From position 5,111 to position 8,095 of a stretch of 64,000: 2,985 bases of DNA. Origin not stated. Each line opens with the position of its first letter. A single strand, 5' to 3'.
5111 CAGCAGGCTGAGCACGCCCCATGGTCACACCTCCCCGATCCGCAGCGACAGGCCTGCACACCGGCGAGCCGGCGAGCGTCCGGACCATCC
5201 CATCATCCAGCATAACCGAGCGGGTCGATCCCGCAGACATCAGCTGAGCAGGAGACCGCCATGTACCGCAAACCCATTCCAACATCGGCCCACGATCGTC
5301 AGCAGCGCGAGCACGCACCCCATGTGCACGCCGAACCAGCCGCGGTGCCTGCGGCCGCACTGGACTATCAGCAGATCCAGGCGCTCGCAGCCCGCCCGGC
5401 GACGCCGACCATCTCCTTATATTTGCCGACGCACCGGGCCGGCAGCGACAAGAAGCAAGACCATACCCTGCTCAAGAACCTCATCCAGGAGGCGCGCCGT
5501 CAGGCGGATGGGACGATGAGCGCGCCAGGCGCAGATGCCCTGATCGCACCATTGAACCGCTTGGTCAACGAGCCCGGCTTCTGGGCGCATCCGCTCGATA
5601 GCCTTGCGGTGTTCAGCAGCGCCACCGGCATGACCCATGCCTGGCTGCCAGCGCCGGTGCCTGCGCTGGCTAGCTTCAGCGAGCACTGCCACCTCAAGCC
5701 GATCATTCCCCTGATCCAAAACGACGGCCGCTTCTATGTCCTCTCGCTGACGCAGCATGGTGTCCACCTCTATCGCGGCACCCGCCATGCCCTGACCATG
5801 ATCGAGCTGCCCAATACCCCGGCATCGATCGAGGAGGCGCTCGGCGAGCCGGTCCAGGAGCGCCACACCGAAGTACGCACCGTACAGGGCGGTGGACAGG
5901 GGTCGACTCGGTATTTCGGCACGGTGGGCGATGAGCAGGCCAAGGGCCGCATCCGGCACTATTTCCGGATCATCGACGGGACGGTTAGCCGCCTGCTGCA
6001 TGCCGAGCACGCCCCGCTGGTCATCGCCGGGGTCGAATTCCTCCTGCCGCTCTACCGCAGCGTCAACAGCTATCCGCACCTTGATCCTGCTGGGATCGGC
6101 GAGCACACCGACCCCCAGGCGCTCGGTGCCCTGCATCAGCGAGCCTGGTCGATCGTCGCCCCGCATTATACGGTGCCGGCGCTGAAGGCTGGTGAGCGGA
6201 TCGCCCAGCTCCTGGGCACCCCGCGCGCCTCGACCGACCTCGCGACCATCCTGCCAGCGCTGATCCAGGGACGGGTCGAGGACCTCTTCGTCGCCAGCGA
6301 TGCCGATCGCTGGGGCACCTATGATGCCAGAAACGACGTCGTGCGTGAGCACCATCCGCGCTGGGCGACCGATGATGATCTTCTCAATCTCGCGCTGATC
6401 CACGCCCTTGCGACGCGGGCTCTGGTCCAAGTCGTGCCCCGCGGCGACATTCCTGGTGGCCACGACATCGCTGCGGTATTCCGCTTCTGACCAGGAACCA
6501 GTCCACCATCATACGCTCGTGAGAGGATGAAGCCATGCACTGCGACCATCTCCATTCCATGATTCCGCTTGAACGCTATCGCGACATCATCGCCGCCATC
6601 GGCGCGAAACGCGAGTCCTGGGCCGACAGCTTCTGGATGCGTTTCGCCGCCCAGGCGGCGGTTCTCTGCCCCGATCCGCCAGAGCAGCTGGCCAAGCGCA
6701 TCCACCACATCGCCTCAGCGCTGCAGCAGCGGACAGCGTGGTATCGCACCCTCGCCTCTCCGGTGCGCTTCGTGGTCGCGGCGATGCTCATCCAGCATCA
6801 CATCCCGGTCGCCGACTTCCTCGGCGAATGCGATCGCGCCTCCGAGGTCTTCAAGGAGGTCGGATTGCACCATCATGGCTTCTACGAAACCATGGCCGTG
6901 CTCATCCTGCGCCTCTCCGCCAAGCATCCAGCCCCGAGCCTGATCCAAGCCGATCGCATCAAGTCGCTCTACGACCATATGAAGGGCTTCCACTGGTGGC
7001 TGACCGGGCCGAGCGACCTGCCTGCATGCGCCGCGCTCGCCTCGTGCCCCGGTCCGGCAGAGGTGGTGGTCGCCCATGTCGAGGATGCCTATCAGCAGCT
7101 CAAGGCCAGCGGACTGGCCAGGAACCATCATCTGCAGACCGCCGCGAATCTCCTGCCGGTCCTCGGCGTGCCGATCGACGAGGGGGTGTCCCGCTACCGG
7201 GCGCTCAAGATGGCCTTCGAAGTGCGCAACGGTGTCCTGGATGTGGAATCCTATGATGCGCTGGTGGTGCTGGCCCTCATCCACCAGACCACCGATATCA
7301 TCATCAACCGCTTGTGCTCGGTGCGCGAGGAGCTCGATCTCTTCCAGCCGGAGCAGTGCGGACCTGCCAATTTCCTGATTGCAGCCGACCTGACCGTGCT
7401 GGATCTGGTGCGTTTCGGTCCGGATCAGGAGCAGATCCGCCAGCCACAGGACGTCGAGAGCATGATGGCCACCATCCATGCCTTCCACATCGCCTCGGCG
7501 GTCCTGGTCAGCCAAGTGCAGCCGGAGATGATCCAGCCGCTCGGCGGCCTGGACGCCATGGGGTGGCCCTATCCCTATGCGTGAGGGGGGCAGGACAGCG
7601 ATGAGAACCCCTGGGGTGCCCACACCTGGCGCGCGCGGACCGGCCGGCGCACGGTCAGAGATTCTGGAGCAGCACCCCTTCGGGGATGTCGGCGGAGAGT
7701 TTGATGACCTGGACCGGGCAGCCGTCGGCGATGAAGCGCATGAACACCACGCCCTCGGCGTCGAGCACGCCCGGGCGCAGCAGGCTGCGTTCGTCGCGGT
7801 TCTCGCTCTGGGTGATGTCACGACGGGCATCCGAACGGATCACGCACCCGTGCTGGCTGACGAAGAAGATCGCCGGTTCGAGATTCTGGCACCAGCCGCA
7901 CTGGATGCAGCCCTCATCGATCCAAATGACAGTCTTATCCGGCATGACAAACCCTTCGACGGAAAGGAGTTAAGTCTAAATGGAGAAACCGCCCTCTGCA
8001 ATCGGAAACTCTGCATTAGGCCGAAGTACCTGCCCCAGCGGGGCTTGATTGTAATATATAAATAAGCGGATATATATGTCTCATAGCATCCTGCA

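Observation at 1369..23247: Seven copies of a 14-bp palindrome-like element (GGATAW-N2-WYATCY) mark a candidate Rrf2/NsrR-type regulon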

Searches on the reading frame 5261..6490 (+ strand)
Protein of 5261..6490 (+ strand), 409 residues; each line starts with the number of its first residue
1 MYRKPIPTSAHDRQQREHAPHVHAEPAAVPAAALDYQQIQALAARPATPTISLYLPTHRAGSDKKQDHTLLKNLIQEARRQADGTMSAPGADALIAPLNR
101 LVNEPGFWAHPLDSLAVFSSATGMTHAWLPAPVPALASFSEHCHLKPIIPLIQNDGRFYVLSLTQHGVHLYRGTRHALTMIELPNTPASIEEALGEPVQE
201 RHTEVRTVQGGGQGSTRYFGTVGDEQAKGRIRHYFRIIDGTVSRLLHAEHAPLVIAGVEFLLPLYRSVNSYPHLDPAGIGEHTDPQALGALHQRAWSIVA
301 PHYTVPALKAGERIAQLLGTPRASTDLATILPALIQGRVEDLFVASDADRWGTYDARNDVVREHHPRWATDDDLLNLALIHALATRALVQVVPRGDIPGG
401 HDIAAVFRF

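Call 7: search_protein_families(library=pfam, proteins=[window:5261-6490:+], max_evalue=0.01)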
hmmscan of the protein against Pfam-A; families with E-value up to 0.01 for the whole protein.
window:5261-6490:+ (409 aa): 5 families
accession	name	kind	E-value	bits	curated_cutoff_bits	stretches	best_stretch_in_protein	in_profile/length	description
PF18845.6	baeRF_family3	-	2e-34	119.8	31.5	1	157-338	1-168/168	Bacterial archaeo-eukaryotic release factor family 3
PF18849.6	baeRF_family7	-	2.3e-33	115.8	27.2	1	158-301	1-144/144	Bacterial archaeo-eukaryotic release factor family 7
PF18848.6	baeRF_family6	-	1.7e-25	90.5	27.5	1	157-300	2-148/149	Bacterial archaeo-eukaryotic release factor family 6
PF18855.6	baeRF_family11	-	3.4e-15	57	27.2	1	159-303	5-137/139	Bacterial archaeo-eukaryotic release factor family 11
PF18851.6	baeRF_family8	-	8.6e-14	52.1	27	1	158-303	4-137/141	Bacterial archaeo-eukaryotic release factor family 8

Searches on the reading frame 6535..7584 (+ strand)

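Call 7: search_protein_families(library=pfam, proteins=[window:6535-7584:+], max_evalue=0.01)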
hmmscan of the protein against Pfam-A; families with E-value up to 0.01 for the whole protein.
window:6535-7584:+ (349 aa): 1 family
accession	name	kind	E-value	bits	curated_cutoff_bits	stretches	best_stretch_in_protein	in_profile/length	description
PF13170.11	DUF4003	-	9.4e-21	75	28.1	1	53-268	33-245/296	Protein of unknown function (DUF4003)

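Call 22: search_protein_families(library=ncbifam, proteins=[window:6535-7584:+], max_evalue=0.001)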
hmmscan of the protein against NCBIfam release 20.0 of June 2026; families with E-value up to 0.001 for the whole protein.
window:6535-7584:+ (349 aa): 0 families

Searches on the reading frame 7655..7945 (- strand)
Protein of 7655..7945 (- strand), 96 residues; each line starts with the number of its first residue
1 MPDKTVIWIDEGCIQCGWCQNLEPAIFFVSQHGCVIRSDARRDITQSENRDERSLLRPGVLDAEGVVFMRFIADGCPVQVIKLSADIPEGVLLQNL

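Call 7: search_protein_families(library=pfam, proteins=[window:7655-7945:-], max_evalue=0.01)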
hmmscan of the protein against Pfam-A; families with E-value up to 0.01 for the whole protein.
window:7655-7945:- (96 aa): 1 family
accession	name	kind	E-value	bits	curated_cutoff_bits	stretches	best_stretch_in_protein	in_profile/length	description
PF13370.11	Fer4_13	-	0.00026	22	24.5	1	9-33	1-26/58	4Fe-4S single cluster domain of Ferredoxin I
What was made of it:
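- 7655..7945 (-): Small ferredoxin, divergent from rrf2-A (target). Call 7.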

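Call 22: search_protein_families(library=ncbifam, proteins=[window:7655-7945:-], max_evalue=0.001)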
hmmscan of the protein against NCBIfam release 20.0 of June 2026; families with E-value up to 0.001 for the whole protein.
window:7655-7945:- (96 aa): 0 families
